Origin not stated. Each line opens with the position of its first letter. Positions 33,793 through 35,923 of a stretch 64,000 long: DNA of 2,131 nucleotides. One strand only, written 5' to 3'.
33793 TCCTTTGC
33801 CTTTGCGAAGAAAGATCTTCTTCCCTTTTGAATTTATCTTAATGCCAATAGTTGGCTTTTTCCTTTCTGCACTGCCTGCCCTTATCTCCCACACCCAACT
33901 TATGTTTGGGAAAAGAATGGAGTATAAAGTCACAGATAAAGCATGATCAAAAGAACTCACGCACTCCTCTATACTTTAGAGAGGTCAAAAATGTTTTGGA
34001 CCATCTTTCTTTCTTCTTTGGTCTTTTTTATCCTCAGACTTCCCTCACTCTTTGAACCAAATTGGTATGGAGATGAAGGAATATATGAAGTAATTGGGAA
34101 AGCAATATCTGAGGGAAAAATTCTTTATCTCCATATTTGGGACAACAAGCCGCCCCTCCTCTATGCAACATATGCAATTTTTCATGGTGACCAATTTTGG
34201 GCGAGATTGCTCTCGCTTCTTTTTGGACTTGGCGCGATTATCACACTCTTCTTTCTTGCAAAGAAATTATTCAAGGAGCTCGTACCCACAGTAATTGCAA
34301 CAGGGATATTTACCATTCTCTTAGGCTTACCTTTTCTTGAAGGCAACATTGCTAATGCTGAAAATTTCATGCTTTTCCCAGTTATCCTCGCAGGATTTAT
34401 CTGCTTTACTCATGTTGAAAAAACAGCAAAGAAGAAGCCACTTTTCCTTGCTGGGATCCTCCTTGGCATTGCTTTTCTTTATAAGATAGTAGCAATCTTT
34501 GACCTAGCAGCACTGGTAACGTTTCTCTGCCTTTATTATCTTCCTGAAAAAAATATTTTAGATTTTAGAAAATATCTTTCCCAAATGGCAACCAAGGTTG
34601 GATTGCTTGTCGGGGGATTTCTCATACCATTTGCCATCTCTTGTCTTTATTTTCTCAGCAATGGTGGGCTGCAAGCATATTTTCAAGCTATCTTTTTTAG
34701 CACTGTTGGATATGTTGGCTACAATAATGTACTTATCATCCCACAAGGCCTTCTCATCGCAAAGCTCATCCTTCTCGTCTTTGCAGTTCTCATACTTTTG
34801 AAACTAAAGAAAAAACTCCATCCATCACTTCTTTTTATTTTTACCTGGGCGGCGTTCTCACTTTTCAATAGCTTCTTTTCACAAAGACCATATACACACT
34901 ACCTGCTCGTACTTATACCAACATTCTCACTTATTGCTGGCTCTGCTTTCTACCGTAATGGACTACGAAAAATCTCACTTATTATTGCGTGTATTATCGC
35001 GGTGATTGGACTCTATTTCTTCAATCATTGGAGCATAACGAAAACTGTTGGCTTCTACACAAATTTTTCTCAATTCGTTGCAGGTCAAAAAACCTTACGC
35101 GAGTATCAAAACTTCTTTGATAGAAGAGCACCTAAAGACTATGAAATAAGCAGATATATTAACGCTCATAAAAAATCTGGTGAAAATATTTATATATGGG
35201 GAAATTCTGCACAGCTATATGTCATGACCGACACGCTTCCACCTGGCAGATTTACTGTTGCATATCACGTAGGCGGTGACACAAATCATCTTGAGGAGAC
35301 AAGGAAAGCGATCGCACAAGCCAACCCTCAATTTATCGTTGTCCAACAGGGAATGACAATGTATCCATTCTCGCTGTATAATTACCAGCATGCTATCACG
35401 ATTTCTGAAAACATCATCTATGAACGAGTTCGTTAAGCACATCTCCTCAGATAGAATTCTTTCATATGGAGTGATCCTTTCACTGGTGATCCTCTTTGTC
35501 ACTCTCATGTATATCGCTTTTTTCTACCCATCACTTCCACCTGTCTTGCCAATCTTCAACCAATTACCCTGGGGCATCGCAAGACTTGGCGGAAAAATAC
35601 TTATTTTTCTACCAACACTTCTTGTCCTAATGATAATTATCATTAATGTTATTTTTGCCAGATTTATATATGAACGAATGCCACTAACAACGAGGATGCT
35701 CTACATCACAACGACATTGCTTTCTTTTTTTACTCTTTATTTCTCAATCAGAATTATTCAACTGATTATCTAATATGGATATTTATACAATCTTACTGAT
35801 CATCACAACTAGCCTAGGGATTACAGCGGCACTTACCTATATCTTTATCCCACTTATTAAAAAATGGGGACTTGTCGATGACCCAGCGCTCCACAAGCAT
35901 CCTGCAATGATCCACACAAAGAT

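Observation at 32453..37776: Envelope glycosylation cluster: GT2 + GT-C (ArnT/PMT-like) + GT4 (WecA/MraY-like) + DPPR-synthase-like UbiA enzyme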

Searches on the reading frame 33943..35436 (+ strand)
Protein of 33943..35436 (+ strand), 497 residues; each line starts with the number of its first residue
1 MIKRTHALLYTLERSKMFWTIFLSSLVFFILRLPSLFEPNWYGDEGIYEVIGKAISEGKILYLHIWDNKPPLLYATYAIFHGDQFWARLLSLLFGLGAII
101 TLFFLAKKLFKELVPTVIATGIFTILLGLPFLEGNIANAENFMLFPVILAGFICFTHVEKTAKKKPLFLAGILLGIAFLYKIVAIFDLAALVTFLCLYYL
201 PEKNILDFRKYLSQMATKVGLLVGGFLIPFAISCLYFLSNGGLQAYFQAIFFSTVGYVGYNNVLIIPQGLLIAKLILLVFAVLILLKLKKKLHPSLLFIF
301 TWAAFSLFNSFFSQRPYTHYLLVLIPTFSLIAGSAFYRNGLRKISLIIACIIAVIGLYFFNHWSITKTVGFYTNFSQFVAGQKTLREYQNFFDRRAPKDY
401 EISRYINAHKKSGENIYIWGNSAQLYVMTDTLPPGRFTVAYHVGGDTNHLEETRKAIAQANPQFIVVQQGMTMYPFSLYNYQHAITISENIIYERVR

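Call 3: search_protein_families(library=pfam, proteins=[window:33943-35436:+], max_evalue=0.01)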
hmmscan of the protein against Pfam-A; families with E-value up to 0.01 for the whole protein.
window:33943-35436:+ (497 aa): 2 families
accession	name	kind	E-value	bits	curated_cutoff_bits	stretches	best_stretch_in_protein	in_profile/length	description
PF13231.12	PMT_2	-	1.1e-06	29.4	26.1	1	75-198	12-132/160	Dolichyl-phosphate-mannose-protein mannosyltransferase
PF15971.10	Mannosyl_trans4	-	0.0033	17.7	33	1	58-122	1-69/163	DolP-mannose mannosyltransferase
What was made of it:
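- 33943..35436 (+): B: GT-C fold glycosyltransferase (PMT_2/ArnT-like) that uses a polyprenyl-phosphate-sugar donor on the outer face. PMT_2 scores 29.4 bits against a cut-off of 26.1 (call 3).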

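Call 4: search_protein_families(library=ncbifam, proteins=[window:33943-35436:+], max_evalue=0.01)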
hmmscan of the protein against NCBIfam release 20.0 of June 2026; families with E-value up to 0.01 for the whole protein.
window:33943-35436:+ (497 aa): 0 families

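Call 30: find_homologous_proteins(query=window:33943-35436:+, max_evalue=0.00001)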
Query window:33943-35436:+ (497 aa): 1778 proteins with E <= 0.00001 among 8000 candidates; the best 120 are listed.
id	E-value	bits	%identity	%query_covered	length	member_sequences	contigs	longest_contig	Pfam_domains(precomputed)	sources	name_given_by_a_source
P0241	0.0e+0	1090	99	100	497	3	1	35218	PF13231.13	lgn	-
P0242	3.3e-288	974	85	100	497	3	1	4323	PF13231.13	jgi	-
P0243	1.9e-159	550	53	99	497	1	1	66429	PF02366.25,PF13231.13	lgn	-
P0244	2.0e-159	550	53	98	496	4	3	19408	PF13231.13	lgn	-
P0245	1.7e-158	547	51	98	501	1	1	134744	PF13231.13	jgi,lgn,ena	-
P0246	1.0e-157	544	52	98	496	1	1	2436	PF13231.13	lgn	-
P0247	1.6e-157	543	50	99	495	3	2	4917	PF27757.1,PF13231.13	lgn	-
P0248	5.8e-157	542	52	98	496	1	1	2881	PF13231.13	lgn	-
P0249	2.1e-156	540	52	98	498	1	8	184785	PF02366.25,PF13231.13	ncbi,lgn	-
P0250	5.2e-156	538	52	98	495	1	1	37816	PF02366.25,PF13231.13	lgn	-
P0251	1.1e-155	537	52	98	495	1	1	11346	PF27757.1,PF13231.13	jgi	jgi:4-amino-4-deoxy-L-arabinose transferase-like glycosyltransferase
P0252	1.3e-155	537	51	99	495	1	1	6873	PF13231.13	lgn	-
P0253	2.4e-155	536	50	99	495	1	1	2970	PF27757.1,PF13231.13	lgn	-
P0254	1.9e-153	530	51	98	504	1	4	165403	PF13231.13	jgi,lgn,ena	-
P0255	1.3e-152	527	52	99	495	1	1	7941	PF02366.25,PF13231.13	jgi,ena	-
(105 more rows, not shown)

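Call 36: search_solved_structures(query=A2, max_evalue=1, show_alignments=1)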
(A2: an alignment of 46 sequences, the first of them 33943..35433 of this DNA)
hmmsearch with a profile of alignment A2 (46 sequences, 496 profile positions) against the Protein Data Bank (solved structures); distinct sequences matched with E-value up to 1: 1.
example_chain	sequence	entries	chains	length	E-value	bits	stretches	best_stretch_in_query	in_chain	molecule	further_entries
5yyl_C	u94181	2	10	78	0.28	13.1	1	178-237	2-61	Apisimin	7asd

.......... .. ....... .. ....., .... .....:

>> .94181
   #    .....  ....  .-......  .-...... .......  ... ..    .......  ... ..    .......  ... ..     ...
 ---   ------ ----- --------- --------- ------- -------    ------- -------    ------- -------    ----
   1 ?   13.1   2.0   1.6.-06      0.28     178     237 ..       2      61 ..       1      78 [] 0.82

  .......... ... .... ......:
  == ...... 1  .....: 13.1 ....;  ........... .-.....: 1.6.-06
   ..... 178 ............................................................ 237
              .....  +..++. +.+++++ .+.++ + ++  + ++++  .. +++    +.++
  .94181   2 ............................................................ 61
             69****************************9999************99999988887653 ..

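Call 47: predict_structure(alignment_id=A2)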
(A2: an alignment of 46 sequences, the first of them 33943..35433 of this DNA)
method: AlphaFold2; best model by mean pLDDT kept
length: 497 residues; sequences in the alignment: 46
mean_pLDDT: 90.2   pTM: 0.90
mean pLDDT of the five models: 90.2, 88.8, 88.3, 86.3, 85.3
residues with pLDDT >= 90: 344; 70-90: 119; 50-70: 25; < 50: 9
segments of 3 or more residues with pLDDT < 50: 263-269
pLDDT, mean of each block of 10 residues (from residue 1): 84 93 96 84 80 96 93 94 90 95 98 97 94 65 96 94 86 97 95 96 84 94 98 98 93 65 47 88 95 95 95 76 94 91 92 91 89 95 92 84 95 94 91 95 90 96 95 91 96 92
secondary structure, 60 per line:
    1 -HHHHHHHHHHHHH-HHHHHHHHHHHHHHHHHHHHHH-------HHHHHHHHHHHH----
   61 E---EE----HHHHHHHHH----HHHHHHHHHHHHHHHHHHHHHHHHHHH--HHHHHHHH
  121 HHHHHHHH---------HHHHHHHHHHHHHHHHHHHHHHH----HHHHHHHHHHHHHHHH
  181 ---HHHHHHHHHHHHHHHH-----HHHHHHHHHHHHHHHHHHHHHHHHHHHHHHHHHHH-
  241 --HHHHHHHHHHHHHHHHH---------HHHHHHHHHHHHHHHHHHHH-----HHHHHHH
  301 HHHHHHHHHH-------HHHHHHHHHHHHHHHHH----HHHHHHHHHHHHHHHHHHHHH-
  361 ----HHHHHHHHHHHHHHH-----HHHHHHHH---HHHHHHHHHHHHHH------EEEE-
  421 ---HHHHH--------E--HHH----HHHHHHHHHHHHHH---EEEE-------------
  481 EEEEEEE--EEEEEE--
elements in order: H2-14 H16-37 H45-56 H71-79 H84-110 H113-128 H138-160 H165-180 H184-199 H205-239 H243-259 H269-288 H294-310 H318-334 H339-359 H365-379 H385-392 H396-409 E416-419 H424-428 H447-460 E464-467 E481-487 E490-495
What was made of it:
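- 33943..35436 (+): The AF2 model has pLDDT 90 (call 47).
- On GT-C fold glycosyltransferases: The model has pLDDT 90 and pTM 0.90 (call 47).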

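Call 50: fold_search(model_id=the predicted structure, library=pdb)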
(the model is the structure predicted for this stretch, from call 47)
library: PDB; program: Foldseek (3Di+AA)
matches with E <= 10: 395; with E <= 0.001: 18
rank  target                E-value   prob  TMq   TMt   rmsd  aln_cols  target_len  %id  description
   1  9n9j_I                7.8e-07  1.00  0.47  0.35  15.0       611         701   12  Structure of a GRP94 folding intermediate engaged with a CCDC134- and FKBP11-bound secretory translocon (released 2025-11-19)
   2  7e9s_A                1.4e-06  1.00  0.49  0.31  13.2       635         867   13  Archaeal oligosaccharyltransferase AglB from Archaeoglobus fulgidus in complex with an inhibitory peptide and a dolich (released 2021-09-08)
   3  8b6l_I                2.1e-06  1.00  0.51  0.39  12.2       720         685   12  Subtomogram average of the human Sec61-TRAP-OSTA-translocon (released 2022-12-07)
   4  5f15                  3.3e-06  1.00  0.53  0.50   9.3       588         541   14  Crystal Structure of ArnT from Cupriavidus metallidurans bound to Undecaprenyl phosphate (released 2016-02-17)
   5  3waj                  5.2e-06  1.00  0.48  0.32  12.8       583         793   12  Crystal structure of the Archaeoglobus fulgidus oligosaccharyltransferase (O29867_ARCFU) complex with Zn and sulfate (released 2013-10-30)
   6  6s7o_A                6.9e-06  1.00  0.50  0.39  15.3       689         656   11  Cryo-EM structure of human oligosaccharyltransferase complex OST-A (released 2019-12-18)
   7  5ezm                  8.9e-06  1.00  0.53  0.50  11.1       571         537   14  Crystal Structure of ArnT from Cupriavidus metallidurans in the apo state (released 2016-02-17)
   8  8pn9_A                1.2e-05  1.00  0.46  0.37  14.9       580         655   12  Structure of human oligosaccharyltransferase OST-A complex bound to NGI-1 (released 2024-05-08)
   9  8agc_A                3.7e-05  1.00  0.49  0.37  11.8       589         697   12  Structure of yeast oligosaccharylransferase complex with lipid-linked oligosaccharide and non-acceptor peptide bound (released 2022-12-07)
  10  6ftg_5                4.0e-05  1.00  0.46  0.37  16.2       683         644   11  Subtomogram average of OST-containing ribosome-translocon complexes from canine rough microsomal membranes (released 2018-03-21)
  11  8age_A                4.2e-05  1.00  0.49  0.39  11.5       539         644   11  Structure of yeast oligosaccharylransferase complex with acceptor peptide bound (released 2022-12-07)
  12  7zli_A                6.6e-05  1.00  0.52  0.41  11.6       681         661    9  Cryo-EM structure of C-mannosyltransferase CeDPY19, in complex with Dol25-P-Man and bound to CMT2-Fab and anti-Fab nan (released 2023-01-11)
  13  8agb_A                9.3e-05  1.00  0.47  0.38  13.4       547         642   11  Structure of yeast oligosaccharylransferase complex with lipid-linked oligosaccharide bound (released 2022-12-07)
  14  6gxc_A                4.4e-04  1.00  0.42  0.32  11.6       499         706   13  Bacterial oligosaccharyltransferase PglB in complex with an inhibitory peptide and a reactive lipid-linked oligosaccha (released 2018-11-14)
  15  6c26_A                4.8e-04  1.00  0.50  0.40  13.5       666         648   10  The Cryo-EM structure of a eukaryotic oligosaccharyl transferase complex (released 2018-01-31)
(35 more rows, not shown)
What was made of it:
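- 33943..35436 (+): Foldseek top hits are STT3/AglB and ArnT, TM 0.53 (call 50).
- Tried and rejected: Foldseek E to AftD and EmbB is 0.4-1 (call 50).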

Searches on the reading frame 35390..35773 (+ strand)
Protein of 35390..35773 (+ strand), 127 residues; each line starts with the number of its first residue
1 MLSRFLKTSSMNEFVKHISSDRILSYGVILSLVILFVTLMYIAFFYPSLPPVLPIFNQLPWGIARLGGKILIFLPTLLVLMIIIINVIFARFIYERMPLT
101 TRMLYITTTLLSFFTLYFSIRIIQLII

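Call 3: search_protein_families(library=pfam, proteins=[window:35390-35773:+], max_evalue=0.01)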
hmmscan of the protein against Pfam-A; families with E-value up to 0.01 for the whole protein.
window:35390-35773:+ (127 aa): 0 families

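Call 4: search_protein_families(library=ncbifam, proteins=[window:35390-35773:+], max_evalue=0.01)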
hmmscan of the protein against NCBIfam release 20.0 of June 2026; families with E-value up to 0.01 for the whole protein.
window:35390-35773:+ (127 aa): 0 families

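Call 65: search_protein_families(library=pfam, alignment_id=A4, max_evalue=5)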
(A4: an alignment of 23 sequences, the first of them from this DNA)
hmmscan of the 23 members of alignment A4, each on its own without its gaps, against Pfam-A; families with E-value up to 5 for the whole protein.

A. member 1, seq(117 aa): 4 families
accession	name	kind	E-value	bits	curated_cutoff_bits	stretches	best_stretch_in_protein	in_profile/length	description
PF07843.16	DUF1634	-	0.0081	16.7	27.5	1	12-110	3-101/102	Protein of unknown function (DUF1634)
PF07853.16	DUF1648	-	0.89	9.7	28.7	1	23-45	1-23/49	Domain of unknown function (DUF1648)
PF20990.2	DUF2207_C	-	1.3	9.2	33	1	16-92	140-194/247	Predicted membrane protein (DUF2207) C-terminal domain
PF25741.1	Viral_FcR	-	1.9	8.8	27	1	10-34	143-167/174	Viral Fc-gamma receptor-like domain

B. families by the number of members that match (of 23 scanned): 19 families
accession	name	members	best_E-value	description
PF07853.16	DUF1648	4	0.0015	Domain of unknown function (DUF1648)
PF25487.1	ETR1_N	1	0.00023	Ethylene receptor 1-like, N-terminal domain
PF07843.16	DUF1634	1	0.0081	Protein of unknown function (DUF1634)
PF12420.13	DUF3671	1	0.011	Fam-L, Fam-M like protein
PF06570.16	DUF1129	1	0.095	Protein of unknown function (DUF1129)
PF15168.11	TRIQK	1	0.11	Triple QxxK/R motif-containing protein family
PF17204.8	Sid-5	1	0.12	Sid-5 family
PF17454.7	Bee_toxin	1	0.25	Honey bee toxin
PF17665.6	DUF5527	1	0.68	Family of unknown function (DUF5527)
PF11683.13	DUF3278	1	0.72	Protein of unknown function (DUF3278)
PF22990.1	ABHD16_N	1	0.72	Phosphatidylserine Lipase ABHD16 N-terminal domain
PF14015.11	DUF4231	1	0.99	Protein of unknown function (DUF4231)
PF20990.2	DUF2207_C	1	1.3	Predicted membrane protein (DUF2207) C-terminal domain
PF10852.13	DUF2651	1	1.5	Protein of unknown function (DUF2651)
PF14143.11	YrhC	1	1.8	YrhC-like protein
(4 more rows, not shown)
